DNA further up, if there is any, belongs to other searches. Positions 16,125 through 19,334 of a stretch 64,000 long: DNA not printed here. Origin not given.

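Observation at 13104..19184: Tandem pair of about 1000-residue proline-free coiled-coil proteins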

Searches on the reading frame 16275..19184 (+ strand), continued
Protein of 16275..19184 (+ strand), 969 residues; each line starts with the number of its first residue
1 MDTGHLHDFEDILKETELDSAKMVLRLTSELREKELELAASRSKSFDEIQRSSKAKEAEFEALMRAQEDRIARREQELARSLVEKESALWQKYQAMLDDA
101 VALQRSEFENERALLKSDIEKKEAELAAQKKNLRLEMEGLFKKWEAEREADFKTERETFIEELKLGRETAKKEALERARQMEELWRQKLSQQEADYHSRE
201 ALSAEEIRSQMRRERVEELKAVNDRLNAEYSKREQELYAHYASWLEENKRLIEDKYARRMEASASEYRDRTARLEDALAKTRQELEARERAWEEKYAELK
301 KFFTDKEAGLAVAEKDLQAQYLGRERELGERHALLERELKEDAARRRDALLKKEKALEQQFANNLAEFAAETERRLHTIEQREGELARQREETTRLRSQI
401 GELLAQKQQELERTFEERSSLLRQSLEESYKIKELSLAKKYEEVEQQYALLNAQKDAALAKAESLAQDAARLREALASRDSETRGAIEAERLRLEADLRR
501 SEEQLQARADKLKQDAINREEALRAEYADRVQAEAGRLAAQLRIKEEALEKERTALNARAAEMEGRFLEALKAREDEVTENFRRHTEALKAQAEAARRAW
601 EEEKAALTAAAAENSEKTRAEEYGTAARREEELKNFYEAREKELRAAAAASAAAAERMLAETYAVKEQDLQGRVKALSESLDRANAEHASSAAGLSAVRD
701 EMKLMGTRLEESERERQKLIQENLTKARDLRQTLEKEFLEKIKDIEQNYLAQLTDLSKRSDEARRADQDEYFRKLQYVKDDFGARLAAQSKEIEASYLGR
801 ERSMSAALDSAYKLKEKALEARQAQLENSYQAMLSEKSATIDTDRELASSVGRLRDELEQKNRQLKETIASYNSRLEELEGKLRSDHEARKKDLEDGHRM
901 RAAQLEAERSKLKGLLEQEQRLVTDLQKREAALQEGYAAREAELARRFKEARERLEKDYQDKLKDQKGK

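Call 61: fold_search(model_id=the predicted structure, library=pdb)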
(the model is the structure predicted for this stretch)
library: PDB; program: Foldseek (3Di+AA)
matches with E <= 10: 0; with E <= 0.001: 0
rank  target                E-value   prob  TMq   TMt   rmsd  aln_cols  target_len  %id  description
